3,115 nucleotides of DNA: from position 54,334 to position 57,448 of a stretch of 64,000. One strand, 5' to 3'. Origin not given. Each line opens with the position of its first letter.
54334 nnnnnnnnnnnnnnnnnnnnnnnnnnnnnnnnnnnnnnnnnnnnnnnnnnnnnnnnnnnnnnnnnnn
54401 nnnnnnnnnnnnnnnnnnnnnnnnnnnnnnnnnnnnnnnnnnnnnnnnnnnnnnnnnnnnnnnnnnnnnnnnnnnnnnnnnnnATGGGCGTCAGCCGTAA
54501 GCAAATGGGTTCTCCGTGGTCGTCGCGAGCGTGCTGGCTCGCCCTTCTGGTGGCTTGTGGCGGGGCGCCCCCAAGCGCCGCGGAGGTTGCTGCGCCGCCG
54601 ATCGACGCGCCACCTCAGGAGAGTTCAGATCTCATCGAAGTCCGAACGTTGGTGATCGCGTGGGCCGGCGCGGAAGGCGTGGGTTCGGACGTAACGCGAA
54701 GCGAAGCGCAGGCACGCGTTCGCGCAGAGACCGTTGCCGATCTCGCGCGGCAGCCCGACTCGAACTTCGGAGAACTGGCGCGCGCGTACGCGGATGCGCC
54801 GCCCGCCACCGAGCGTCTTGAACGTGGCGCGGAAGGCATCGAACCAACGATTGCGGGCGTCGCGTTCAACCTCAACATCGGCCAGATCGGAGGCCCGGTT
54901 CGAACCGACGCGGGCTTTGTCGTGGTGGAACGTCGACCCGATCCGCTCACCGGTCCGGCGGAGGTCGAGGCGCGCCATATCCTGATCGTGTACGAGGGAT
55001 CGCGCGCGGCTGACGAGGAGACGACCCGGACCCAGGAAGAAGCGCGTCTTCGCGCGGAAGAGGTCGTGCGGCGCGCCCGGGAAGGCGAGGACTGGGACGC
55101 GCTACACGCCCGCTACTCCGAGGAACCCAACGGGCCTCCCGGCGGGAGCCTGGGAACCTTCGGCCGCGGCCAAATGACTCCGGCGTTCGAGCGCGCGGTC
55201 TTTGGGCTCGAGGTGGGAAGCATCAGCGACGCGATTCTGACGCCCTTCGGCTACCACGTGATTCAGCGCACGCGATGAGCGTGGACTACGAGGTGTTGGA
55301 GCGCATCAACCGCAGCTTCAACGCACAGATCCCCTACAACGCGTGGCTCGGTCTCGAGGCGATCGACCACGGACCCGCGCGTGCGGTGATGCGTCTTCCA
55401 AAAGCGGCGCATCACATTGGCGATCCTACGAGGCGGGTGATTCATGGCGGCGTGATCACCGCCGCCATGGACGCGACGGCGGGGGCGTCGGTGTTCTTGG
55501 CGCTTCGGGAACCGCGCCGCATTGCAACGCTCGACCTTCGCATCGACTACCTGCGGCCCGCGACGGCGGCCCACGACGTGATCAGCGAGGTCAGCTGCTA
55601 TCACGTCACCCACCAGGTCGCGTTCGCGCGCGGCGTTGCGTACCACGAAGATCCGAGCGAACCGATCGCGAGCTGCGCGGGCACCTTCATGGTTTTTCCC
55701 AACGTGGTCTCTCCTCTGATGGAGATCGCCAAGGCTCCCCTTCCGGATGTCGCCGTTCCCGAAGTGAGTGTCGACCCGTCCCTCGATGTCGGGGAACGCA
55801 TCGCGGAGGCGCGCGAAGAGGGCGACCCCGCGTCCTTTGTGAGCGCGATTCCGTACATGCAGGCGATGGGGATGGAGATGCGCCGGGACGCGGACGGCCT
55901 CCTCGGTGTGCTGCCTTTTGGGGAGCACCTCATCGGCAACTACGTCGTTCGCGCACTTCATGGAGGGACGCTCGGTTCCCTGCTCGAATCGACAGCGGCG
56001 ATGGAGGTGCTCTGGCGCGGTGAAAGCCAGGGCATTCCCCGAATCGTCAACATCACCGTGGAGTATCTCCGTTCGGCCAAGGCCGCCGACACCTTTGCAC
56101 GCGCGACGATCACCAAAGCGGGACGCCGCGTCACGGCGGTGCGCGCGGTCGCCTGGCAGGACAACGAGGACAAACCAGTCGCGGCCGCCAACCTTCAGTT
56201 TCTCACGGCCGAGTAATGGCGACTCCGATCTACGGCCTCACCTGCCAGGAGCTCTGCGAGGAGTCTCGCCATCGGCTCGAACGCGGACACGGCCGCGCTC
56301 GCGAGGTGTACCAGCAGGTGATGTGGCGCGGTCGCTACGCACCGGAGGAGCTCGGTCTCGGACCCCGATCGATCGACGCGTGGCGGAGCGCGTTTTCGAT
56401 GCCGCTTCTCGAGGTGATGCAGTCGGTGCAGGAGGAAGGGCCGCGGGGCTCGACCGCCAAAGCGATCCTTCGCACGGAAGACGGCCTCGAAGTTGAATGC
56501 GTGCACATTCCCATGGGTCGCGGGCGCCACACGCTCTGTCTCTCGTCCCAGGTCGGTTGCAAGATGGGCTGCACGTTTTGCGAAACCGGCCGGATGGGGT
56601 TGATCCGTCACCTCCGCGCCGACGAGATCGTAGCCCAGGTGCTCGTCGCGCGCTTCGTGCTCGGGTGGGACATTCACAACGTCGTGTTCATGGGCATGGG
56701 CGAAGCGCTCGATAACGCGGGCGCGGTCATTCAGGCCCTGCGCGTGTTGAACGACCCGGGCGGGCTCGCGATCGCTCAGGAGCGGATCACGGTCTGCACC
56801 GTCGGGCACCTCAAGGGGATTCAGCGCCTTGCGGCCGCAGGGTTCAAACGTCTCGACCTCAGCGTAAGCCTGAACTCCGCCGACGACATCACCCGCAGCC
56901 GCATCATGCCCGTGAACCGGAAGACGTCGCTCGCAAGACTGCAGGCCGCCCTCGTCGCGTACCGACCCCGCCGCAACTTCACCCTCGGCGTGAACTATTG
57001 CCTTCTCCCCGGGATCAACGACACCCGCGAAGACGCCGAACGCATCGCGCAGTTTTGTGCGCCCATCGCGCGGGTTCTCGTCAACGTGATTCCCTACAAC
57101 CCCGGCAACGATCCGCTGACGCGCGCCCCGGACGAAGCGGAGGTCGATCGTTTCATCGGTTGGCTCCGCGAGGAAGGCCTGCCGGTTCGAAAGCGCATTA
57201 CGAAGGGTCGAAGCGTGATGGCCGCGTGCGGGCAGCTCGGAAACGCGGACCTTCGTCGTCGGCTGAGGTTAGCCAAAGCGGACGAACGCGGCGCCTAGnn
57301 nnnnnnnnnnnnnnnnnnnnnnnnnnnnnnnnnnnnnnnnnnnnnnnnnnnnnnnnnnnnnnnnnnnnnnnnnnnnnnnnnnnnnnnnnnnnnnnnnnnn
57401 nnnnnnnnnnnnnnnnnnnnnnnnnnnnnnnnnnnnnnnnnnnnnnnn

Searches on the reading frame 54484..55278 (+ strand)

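Call 87: search_protein_families(library=pfam, proteins=[window:54484-55278:+], max_evalue=0.0001)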
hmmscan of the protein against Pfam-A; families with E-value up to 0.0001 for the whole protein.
window:54484-55278:+ (264 aa): 3 families
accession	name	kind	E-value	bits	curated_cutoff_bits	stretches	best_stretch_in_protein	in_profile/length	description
PF13616.12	Rotamase_3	-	9.7e-30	103.9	22.5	1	158-262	13-112/116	PPIC-type PPIASE domain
PF00639.27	Rotamase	-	2e-28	99.6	21.7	2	165-263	1-96/97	PPIC-type PPIASE domain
PF13145.12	Rotamase_2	-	3.8e-11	44.3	27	0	71-148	26-103/121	PPIC-type PPIASE domain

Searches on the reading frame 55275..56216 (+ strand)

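Call 87: search_protein_families(library=pfam, proteins=[window:55275-56216:+], max_evalue=0.0001)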
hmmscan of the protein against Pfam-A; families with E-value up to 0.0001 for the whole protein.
window:55275-56216:+ (313 aa): 2 families
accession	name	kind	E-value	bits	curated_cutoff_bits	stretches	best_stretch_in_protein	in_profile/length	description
PF03061.28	4HBT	-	1.3e-21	77.1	20.6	2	55-129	3-77/79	Thioesterase superfamily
PF13622.12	4HBT_3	-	4.5e-14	52.9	24.3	1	227-306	10-79/83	Acyl-CoA thioesterase N-terminal domain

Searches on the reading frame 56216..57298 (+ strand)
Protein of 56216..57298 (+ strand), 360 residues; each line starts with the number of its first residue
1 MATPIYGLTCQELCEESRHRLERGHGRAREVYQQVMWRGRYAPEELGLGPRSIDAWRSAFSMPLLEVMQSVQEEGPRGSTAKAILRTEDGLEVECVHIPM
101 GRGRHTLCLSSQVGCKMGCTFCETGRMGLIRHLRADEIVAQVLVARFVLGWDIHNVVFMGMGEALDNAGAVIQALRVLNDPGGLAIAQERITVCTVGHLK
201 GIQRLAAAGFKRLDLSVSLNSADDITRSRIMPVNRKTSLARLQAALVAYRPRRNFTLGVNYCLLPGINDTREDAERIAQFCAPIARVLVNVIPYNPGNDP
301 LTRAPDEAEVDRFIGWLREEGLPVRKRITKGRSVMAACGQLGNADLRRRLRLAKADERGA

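Call 87: search_protein_families(library=pfam, proteins=[window:56216-57298:+], max_evalue=0.0001)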
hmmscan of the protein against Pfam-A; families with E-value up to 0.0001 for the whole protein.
window:56216-57298:+ (360 aa): 1 family
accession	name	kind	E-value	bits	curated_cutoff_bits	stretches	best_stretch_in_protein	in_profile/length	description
PF04055.27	Radical_SAM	-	4.6e-14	53.4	29.5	1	111-280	3-165/166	Radical SAM superfamily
